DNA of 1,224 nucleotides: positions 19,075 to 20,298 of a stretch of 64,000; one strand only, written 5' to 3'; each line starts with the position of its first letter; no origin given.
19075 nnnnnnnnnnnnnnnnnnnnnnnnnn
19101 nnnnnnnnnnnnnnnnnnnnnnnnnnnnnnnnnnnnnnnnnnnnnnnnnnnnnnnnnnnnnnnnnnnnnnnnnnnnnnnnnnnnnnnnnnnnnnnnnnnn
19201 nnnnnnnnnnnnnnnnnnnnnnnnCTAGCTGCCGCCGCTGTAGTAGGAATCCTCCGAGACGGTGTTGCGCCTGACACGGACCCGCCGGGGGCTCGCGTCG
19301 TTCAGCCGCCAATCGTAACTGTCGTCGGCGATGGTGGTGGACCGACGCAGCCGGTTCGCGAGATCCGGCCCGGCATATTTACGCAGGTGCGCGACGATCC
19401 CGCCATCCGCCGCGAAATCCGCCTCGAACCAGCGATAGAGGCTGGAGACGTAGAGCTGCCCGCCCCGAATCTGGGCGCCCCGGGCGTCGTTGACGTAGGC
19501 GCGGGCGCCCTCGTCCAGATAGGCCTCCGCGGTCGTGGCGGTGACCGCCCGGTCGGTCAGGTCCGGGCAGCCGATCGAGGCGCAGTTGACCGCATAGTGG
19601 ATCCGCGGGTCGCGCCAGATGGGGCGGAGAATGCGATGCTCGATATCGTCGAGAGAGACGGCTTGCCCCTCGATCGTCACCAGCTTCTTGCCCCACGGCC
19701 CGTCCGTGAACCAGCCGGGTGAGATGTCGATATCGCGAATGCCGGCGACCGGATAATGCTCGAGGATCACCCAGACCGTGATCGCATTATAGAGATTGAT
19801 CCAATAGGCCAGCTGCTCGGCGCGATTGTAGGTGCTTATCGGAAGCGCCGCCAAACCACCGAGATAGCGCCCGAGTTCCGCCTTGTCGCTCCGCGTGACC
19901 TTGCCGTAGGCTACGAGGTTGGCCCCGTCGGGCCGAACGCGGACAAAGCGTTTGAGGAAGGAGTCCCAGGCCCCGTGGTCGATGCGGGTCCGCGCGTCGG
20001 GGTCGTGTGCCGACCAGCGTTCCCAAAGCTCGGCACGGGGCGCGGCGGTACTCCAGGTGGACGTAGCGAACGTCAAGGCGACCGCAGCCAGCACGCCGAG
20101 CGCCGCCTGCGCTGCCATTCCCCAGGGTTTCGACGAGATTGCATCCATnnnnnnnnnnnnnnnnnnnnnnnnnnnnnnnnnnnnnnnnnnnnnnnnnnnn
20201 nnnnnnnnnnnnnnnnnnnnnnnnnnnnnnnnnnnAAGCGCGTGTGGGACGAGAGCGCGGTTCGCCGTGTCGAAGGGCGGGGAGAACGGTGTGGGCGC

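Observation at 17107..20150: Three-gene DUF547 / GT-C-like / GT2 operon: probable polyprenyl-phosphate-sugar periplasmic glycosylation system of unknown target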

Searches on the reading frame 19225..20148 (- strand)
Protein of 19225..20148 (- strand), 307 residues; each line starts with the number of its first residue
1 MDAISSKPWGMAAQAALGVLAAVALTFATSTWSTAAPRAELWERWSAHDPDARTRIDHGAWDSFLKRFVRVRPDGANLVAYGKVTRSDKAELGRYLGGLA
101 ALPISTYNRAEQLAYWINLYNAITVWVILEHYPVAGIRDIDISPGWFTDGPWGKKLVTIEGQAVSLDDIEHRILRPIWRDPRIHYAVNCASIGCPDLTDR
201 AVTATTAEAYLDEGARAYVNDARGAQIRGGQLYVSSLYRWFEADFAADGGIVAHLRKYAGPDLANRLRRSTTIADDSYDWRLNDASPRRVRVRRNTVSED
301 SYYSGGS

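Call 8: search_protein_families(library=pfam, proteins=[window:19225-20148:-], max_evalue=0.1)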
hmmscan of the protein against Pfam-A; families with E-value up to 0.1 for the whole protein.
window:19225-20148:- (307 aa): 1 family
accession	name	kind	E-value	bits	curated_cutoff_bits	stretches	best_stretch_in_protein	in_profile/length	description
PF04784.19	DUF547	-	3.4e-24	85.6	27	1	105-219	2-125/125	Protein of unknown function, DUF547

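Call 9: search_protein_families(library=ncbifam, proteins=[window:19225-20148:-], max_evalue=0.1)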
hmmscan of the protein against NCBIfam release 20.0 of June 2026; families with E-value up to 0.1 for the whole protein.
window:19225-20148:- (307 aa): 0 families

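Call 31: find_homologous_proteins(query=window:19225-20148:-)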
Query window:19225-20148:- (307 aa): 7939 proteins with E <= 0.001 among 8000 candidates; the best 120 are listed.
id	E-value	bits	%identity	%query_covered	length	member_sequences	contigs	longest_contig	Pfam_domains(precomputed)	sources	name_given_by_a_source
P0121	3.4e-205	698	100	100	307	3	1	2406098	PF04784.20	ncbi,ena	-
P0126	4.1e-130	452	72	90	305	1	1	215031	PF04784.20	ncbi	ncbi:MAG: DUF547 domain-containing protein [Pseudomonadota bacterium]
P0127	1.1e-114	401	68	84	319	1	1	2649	PF04784.20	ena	-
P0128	2.9e-114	399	66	88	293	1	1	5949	PF04784.20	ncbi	-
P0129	7.3e-114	398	63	92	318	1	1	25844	PF04784.20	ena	-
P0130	1.8e-112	394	64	91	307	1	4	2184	PF04784.20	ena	-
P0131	2.0e-112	393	62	91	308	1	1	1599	PF04784.20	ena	-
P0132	9.1e-111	388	64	84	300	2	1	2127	PF04784.20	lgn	-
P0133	6.1e-110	385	62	87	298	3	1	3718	PF04784.20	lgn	-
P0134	1.1e-109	384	59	95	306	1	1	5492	PF04784.20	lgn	-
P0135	5.4e-109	382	60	87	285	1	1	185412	PF04784.20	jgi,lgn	-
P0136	5.6e-109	382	65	81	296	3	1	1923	PF04784.20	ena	-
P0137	1.7e-108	381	61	87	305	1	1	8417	PF04784.20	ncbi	-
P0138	5.7e-108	379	63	86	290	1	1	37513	PF04784.20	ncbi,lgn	ncbi:MAG: DUF547 domain-containing protein [Alphaproteobacteria bacterium]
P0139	5.8e-108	379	61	87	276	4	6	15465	PF04784.20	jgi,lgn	jgi:hypothetical protein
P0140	8.9e-108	378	59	92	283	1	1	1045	PF04784.20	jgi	-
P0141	9.1e-108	378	61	86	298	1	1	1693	PF04784.20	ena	-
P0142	1.1e-107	378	62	87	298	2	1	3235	PF04784.20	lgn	-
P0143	1.4e-107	378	59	90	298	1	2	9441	PF04784.20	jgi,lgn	-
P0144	1.6e-107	377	60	93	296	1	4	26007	PF04784.20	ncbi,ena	-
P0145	2.9e-107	376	64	82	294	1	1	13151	PF04784.20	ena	-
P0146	3.8e-107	376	63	82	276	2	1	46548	PF04784.20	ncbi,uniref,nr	ncbi:DUF547 domain-containing protein [Nisaea sediminum]|uniref:DUF547 domain-containing protein n=1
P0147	4.5e-107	376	60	85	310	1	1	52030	PF04784.20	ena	-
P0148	7.3e-107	375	58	96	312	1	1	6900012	PF04784.20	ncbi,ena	-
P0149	1.2e-106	374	62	81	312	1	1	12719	PF04784.20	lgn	-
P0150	3.3e-106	373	60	89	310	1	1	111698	PF04784.20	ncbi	-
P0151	5.6e-106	372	61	88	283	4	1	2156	PF04784.20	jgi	jgi:hypothetical protein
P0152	9.3e-106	372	61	83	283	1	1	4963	PF04784.20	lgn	-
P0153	1.2e-105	371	61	88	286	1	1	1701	PF04784.20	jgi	jgi:Protein of unknown function, DUF547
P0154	1.3e-105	371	63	82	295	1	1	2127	PF04784.20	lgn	-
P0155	2.6e-105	370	60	87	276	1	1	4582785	PF04784.20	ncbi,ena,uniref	ncbi:DUF547 domain-containing protein [Nisaea sp.]|uniref:DUF547 domain-containing protein n=1 Tax=N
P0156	2.7e-105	370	58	88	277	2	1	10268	PF04784.20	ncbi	-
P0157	4.1e-105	369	60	88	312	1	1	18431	PF04784.20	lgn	-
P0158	4.2e-105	369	56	98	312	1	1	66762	PF04784.20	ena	-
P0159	6.8e-105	369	62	86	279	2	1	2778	PF04784.20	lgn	-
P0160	8.7e-105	368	58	92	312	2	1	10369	PF04784.20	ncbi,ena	-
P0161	1.4e-104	368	59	87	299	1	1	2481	PF04784.20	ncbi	ncbi:MAG: DUF547 domain-containing protein [Geminicoccaceae bacterium]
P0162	1.5e-104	368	63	82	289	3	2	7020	PF04784.20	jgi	jgi:hypothetical protein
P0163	2.4e-104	367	58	90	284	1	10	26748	PF04784.20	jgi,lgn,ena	-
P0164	2.5e-104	367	62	81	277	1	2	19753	PF04784.20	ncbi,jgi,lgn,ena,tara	tara:strand:- start:1847 stop:2680 length:834 start_codon:yes stop_codon:yes gene_type:complete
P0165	2.6e-104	367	63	80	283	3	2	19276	PF04784.20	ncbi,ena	-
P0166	3.0e-104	367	65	81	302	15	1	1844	PF04784.20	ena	-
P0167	3.0e-104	367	59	91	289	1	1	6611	PF04784.20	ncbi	ncbi:MAG: DUF547 domain-containing protein [Rhodospirillales bacterium]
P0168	3.9e-104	366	61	83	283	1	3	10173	PF04784.20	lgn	-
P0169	4.9e-104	366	63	80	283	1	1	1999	PF04784.20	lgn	-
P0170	6.7e-104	365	62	89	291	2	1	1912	PF04784.20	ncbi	-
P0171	7.3e-104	365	62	72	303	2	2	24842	PF04784.20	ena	-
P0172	7.6e-104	365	56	90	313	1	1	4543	PF04784.20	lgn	-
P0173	8.5e-104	365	59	92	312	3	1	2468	PF04784.20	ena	-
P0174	8.9e-104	365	59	87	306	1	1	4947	PF04784.20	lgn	-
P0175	9.8e-104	365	59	90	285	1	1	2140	PF04784.20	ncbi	-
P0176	1.2e-103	365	63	83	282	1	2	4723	PF04784.20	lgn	-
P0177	1.4e-103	364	61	85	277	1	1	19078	PF04784.20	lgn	-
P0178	1.4e-103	364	62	81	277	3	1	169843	PF04784.20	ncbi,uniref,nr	ncbi:DUF547 domain-containing protein [Nisaea nitritireducens]|uniref:DUF547 domain-containing prote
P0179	2.1e-103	364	61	84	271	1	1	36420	PF04784.20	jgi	jgi:hypothetical protein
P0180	2.2e-103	364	61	85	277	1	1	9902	PF04784.20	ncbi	-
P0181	2.5e-103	364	62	81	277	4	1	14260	PF04784.20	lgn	-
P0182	3.2e-103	363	60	81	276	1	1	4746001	PF04784.20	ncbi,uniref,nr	ncbi:DUF547 domain-containing protein [Nisaea acidiphila]|uniref:DUF547 domain-containing protein n=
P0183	3.9e-103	363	63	81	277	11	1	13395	PF04784.20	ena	-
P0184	4.0e-103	363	62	82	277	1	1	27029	PF04784.20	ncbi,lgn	ncbi:MAG TPA: DUF547 domain-containing protein [Desulfobacterales bacterium]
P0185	4.2e-103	363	58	91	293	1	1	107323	PF04784.20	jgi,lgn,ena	-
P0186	4.8e-103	363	61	86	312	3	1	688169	PF04784.20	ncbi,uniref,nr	ncbi:DUF547 domain-containing protein [Denitrobaculum tricleocarpae]|uniref:DUF547 domain-containing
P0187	5.1e-103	363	63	80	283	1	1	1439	PF04784.20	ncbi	-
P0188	5.3e-103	362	60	84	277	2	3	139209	PF04784.20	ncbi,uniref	ncbi:DUF547 domain-containing protein [Nisaea sp.]|uniref:DUF547 domain-containing protein n=1 Tax=N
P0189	6.0e-103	362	62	81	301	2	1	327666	PF04784.20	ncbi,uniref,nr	ncbi:DUF547 domain-containing protein [Pelagibius sp. Alg239-R121]|uniref:DUF547 domain-containing p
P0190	6.9e-103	362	61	82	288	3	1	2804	PF04784.20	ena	-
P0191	7.4e-103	362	64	81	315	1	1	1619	PF04784.20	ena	-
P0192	9.5e-103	362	62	85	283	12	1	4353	PF04784.20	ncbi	ncbi:MAG: DUF547 domain-containing protein [Acidiferrobacterales bacterium]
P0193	1.0e-102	362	59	89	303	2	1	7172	PF04784.20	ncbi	-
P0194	1.5e-102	361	59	92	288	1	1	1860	PF04784.20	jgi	-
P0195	1.5e-102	361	58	90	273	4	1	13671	PF04784.20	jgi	jgi:hypothetical protein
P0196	1.7e-102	361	59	87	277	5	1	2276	PF04784.20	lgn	-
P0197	2.1e-102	361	61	82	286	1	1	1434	PF04784.20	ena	-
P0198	2.6e-102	360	62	85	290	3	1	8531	PF04784.20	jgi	jgi:hypothetical protein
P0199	2.7e-102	360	59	85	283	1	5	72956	PF04784.20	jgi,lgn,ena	-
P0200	2.8e-102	360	61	81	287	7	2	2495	PF04784.20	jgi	jgi:hypothetical protein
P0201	2.9e-102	360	60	87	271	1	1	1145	PF04784.20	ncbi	-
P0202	3.2e-102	360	57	91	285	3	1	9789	PF04784.20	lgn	-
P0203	3.4e-102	360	63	82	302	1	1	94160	PF04784.20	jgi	jgi:hypothetical protein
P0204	4.0e-102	360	59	85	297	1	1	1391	PF04784.20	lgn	-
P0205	4.0e-102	360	60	81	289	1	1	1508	PF04784.20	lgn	-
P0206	4.1e-102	360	61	85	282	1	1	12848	PF04784.20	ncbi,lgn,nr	ncbi:MAG: DUF547 domain-containing protein [Rhodospirillales bacterium]|nr:DUF547 domain-containing 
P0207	4.7e-102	359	58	91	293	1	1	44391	PF04784.20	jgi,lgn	jgi:hypothetical protein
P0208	4.7e-102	359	60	87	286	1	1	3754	PF04784.20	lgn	-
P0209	4.8e-102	359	63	80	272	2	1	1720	PF04784.20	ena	-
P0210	5.1e-102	359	58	88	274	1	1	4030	PF04784.20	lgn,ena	-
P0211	5.4e-102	359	63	82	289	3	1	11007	PF04784.20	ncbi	ncbi:MAG: DUF547 domain-containing protein [Alphaproteobacteria bacterium]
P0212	6.3e-102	359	62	79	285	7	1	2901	PF04784.20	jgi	jgi:hypothetical protein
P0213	6.3e-102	359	63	82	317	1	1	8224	PF04784.20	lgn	-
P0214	7.0e-102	359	62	82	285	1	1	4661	PF04784.20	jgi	jgi:hypothetical protein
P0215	7.1e-102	359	57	88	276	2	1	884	PF04784.20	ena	-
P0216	7.4e-102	359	59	88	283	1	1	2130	PF04784.20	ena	-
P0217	7.4e-102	359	61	83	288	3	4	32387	PF04784.20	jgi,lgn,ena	jgi:hypothetical protein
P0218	8.7e-102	358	61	80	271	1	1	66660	PF04784.20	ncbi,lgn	-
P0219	1.0e-101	358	61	83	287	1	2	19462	PF04784.20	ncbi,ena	-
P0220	1.1e-101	358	61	80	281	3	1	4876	PF04784.20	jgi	jgi:Protein of unknown function, DUF547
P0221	1.2e-101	358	62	80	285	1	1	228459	PF04784.20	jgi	-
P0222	1.2e-101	358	57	88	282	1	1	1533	PF04784.20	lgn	-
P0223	1.4e-101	358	54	92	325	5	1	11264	PF04784.20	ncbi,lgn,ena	-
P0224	1.5e-101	358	61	86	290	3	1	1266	PF04784.20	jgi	jgi:hypothetical protein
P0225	1.6e-101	358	61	80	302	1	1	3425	PF04784.20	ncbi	-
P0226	1.7e-101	358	61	82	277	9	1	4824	PF04784.20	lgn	-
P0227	1.7e-101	358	57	90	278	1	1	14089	PF04784.20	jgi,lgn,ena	-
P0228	1.8e-101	357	61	84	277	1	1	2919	PF04784.20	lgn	-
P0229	1.9e-101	357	61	80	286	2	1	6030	PF04784.20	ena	-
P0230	2.0e-101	357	59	87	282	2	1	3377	PF04784.20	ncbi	ncbi:MAG: DUF547 domain-containing protein [Pseudomonadota bacterium]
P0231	2.1e-101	357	59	87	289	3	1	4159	PF04784.20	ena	-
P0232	2.3e-101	357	59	92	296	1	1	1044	PF04784.20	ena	-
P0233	2.5e-101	357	60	89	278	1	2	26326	PF04784.20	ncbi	-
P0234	2.5e-101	357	62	86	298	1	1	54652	PF04784.20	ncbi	ncbi:MAG: DUF547 domain-containing protein [Kiloniellaceae bacterium]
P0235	2.5e-101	357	58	87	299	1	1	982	PF04784.20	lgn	-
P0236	2.5e-101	357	61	82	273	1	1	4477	PF04784.20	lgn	-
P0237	2.9e-101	357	61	82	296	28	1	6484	PF04784.20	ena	-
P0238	3.0e-101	357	58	90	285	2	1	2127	PF04784.20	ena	-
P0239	3.2e-101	357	57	90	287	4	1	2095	PF04784.20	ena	-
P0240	3.2e-101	357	56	89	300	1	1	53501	PF04784.20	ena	-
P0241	3.5e-101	356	59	81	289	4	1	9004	PF04784.20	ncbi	-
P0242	3.8e-101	356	62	80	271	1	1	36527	PF04784.20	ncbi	-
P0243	4.0e-101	356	59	88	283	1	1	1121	PF04784.20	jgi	jgi:hypothetical protein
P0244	4.3e-101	356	59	87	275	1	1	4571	PF04784.20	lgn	-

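Call 32: find_encoding_contigs(protein=P0182, flank=6000, max_places=2)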
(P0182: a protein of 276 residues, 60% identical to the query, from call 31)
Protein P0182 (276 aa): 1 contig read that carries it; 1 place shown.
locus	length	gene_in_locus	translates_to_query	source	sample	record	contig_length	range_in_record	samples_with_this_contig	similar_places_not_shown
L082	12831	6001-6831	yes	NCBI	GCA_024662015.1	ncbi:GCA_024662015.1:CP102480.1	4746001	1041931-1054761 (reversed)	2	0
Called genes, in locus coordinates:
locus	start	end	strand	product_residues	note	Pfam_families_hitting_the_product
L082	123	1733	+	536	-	PF08269:dCache_2, PF17200:sCache_2, PF00015:MCPsignal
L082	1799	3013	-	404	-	PF02417:Chromate_transp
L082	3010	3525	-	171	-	PF02600:DsbB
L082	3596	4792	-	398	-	PF07690:MFS_1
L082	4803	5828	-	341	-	PF03417:AAT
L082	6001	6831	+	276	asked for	PF04784:DUF547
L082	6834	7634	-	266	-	PF00528:BPD_transp_1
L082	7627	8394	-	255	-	PF09818:ABC_ATPase (faint), PF00005:ABC_tran, PF13304:AAA_21 (faint)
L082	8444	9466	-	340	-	PF13379:NMT1_2, PF09084:NMT1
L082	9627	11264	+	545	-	PF00732:GMC_oxred_N, PF01266:DAO (faint), PF05834:Lycopene_cycl (weak), PF05199:GMC_oxred_C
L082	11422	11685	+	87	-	PF13467:RHH_4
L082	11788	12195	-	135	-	PF00903:Glyoxalase (weak)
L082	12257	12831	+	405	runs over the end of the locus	PF06224:AlkZ-like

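Call 33: find_encoding_contigs(protein=P0184, flank=6000, max_places=2)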
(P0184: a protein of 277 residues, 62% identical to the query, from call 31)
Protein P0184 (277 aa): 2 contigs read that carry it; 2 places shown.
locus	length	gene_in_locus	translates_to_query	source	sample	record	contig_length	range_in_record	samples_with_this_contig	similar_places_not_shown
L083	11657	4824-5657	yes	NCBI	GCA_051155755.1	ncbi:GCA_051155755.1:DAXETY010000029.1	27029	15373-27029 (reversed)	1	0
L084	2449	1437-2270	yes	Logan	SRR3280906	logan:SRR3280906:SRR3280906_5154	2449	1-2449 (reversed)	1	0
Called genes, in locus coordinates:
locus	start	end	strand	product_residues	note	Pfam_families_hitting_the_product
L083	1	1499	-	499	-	PF00501:AMP-binding, PF13193:AMP-binding_C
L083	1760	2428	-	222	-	PF13441:Gly-zipper_YMGG, PF13488:Gly-zipper_Omp, PF00691:OmpA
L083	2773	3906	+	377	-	PF00155:Aminotran_1_2, PF12897:Asp_aminotransf (weak)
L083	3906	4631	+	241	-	PF03575:Peptidase_S51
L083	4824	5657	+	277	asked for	PF04784:DUF547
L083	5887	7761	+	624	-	PF02550:AcetylCoA_hydro, PF13336:AcetylCoA_hyd_C, PF13302:Acetyltransf_3 (weak), PF00583:Acetyltransf_1, PF13508:Acetyltransf_7 (faint)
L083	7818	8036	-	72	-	-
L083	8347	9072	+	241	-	-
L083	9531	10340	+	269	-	PF01553:Acyltransferase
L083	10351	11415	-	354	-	PF02195:ParB_N (weak), PF01037:AsnC_trans_reg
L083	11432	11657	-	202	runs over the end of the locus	PF00149:Metallophos, PF12850:Metallophos_2 (weak)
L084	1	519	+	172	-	?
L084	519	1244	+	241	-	PF03575:Peptidase_S51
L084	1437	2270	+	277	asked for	PF04784:DUF547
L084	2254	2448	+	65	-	?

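Call 34: find_encoding_contigs(protein=P0221, flank=6000, max_places=2)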
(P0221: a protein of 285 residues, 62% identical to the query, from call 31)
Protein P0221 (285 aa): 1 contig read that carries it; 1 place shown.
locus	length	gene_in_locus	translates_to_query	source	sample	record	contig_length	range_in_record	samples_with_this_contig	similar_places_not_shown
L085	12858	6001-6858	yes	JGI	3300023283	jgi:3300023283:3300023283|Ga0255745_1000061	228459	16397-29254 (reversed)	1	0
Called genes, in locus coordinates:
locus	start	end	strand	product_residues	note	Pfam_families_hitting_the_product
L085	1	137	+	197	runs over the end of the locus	PF01464:SLT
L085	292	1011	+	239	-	-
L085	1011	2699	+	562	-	PF03109:ABC1, PF27536:UbiB_helical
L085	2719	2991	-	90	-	PF00708:Acylphosphatase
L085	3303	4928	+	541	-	PF27104:FimW_N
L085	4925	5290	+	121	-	PF03960:ArsC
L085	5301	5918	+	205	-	PF03358:FMN_red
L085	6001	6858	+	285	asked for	PF04784:DUF547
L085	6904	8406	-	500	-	PF00496:SBP_bac_5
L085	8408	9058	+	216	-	PF00884:Sulfatase, PF16347:SGSH_C, PF12411:Choline_sulf_C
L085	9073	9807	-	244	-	PF00308:Bac_DnaA (faint), PF22688:Hda_lid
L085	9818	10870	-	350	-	PF01594:AI-2E_transport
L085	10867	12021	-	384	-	PF09839:DUF2066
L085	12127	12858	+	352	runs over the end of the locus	PF00586:AIRS, PF02769:AIRS_C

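Call 40: find_related_loci(query=A2, collection=metagenome_contigs, flank=4500)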
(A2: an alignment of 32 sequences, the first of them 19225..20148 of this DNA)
Query A2 (307 aa) in metagenome_contigs; peptide patterns used: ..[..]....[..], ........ (x = any residue, [..] = any of these).
600 stretches matched a pattern (row limit reached: there are more); 554 encode a relative of the query (tblastn E <= 1e-3); the best 80 are kept; 80 distinct loci.
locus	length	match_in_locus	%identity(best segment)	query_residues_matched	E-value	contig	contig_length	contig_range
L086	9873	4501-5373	57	2-286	2e-105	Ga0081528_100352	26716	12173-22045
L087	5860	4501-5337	58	29-297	1e-104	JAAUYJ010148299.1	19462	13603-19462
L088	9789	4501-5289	62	22-285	3e-104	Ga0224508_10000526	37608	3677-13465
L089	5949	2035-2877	58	8-286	3e-103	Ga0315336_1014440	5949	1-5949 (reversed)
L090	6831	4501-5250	62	35-283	4e-103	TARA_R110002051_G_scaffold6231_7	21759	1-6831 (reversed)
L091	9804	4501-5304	57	17-287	4e-103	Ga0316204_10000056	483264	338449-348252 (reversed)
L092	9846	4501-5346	58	8-288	1e-102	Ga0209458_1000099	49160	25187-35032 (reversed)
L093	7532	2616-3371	61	35-285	1e-101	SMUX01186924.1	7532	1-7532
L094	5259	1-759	56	40-291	3e-101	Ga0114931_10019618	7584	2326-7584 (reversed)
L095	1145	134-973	59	4-284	3e-110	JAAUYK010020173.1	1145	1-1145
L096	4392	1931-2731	55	20-286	1e-99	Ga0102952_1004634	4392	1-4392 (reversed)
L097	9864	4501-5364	56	11-286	2e-99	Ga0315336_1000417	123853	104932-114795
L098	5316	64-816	60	37-286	2e-99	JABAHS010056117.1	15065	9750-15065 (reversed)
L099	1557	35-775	61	40-285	1e-105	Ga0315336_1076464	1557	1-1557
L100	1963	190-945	60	36-287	6e-103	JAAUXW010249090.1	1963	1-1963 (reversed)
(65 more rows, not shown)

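Call 48: search_solved_structures(query=A2, max_evalue=1)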
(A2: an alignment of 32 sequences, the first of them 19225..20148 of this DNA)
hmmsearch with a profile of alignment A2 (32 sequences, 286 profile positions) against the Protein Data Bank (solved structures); distinct sequences matched with E-value up to 1: 2.
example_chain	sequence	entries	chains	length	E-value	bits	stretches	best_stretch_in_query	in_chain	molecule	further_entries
7xa0_A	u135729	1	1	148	0.22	13.7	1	215-262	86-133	Ferritin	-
9w4v_A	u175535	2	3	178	0.57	12.4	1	146-197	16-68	Uncharacterized HTH-type transcriptional regulator PH0140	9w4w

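Call 58: predict_structure(alignment_id=A2)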
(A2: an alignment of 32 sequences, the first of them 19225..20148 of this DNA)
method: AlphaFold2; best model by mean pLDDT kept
length: 307 residues; sequences in the alignment: 32
mean_pLDDT: 81.3   pTM: 0.76
mean pLDDT of the five models: 81.3, 80.6, 79.6, 79.5, 78.8
residues with pLDDT >= 90: 155; 70-90: 74; 50-70: 45; < 50: 33
segments of 3 or more residues with pLDDT < 50: 34-36, 282-307
pLDDT, mean of each block of 10 residues (from residue 1): 56 84 80 53 81 98 96 80 93 98 96 97 92 64 55 89 91 91 87 80 97 94 90 89 93 97 94 73 43 42 35
secondary structure, 60 per line:
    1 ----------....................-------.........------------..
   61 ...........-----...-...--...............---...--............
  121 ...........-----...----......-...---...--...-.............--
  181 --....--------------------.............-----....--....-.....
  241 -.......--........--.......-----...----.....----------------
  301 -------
elements in order: H11-30 H38-46 H59-68 E69-71 E77-79 H86-100 H109-131 H144-149 E157-159 E162-164 H166-178 H183-186 H207-219 E225-228 E231-234 H236-240 H242-248 H251-258 H261-267 E273-275 H280-284

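Call 65: find_encoding_contigs(protein=P0144, flank=5000, max_places=1)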
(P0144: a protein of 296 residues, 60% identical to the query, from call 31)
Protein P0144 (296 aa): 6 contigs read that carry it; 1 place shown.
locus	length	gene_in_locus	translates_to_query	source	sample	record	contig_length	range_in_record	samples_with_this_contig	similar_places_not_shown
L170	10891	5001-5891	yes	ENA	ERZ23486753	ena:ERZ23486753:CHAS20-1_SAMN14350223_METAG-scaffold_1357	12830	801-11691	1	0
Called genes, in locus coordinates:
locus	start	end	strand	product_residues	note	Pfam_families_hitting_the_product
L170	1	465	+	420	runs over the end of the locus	?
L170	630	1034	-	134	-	PF00903:Glyoxalase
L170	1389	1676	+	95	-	-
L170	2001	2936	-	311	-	PF13442:Cytochrome_CBB3 (faint), PF00034:Cytochrom_C (weak)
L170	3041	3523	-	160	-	PF01322:Cytochrom_C_2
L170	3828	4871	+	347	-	PF08240:ADH_N, PF01262:AlaDh_PNT_C (weak), PF00107:ADH_zinc_N, PF13602:ADH_zinc_N_2 (weak)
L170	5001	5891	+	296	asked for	PF04784:DUF547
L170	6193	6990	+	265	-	PF00378:ECH_1, PF16113:ECH_2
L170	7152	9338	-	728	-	PF13432:TPR_16 (weak), PF14559:TPR_19, PF23914:TPR_CcmH_CycH, PF07719:TPR_2 (weak), PF13424:TPR_12, PF13428:TPR_14 (weak), PF13432:TPR_16, PF13844:Glyco_transf_41, +11 more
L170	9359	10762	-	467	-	PF00202:Aminotran_3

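Call 66: find_encoding_contigs(protein=P0150, flank=5000, max_places=1)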
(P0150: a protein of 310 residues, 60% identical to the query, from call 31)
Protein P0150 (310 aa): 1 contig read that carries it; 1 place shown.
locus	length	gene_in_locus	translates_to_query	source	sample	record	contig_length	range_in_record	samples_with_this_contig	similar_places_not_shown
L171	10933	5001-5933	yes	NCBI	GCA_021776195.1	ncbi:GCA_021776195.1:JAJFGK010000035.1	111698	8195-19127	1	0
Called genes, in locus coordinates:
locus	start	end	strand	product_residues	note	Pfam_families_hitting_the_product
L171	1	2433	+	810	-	PF01266:DAO, PF16350:FAO_M, PF01571:GCV_T, PF08669:GCV_T_C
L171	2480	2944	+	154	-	PF04191:PEMT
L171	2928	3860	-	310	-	PF00892:EamA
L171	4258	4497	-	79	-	-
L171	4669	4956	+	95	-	-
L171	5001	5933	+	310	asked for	PF04784:DUF547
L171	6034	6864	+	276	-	PF00248:Aldo_ket_red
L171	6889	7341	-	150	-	-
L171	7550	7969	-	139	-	PF08818:DUF1801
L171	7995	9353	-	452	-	PF00561:Abhydrolase_1, PF12697:Abhydrolase_6, PF00583:Acetyltransf_1, PF13508:Acetyltransf_7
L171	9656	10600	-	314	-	PF13793:Pribosyltran_N, PF00156:Pribosyltran, PF14572:Pribosyl_synth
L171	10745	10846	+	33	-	-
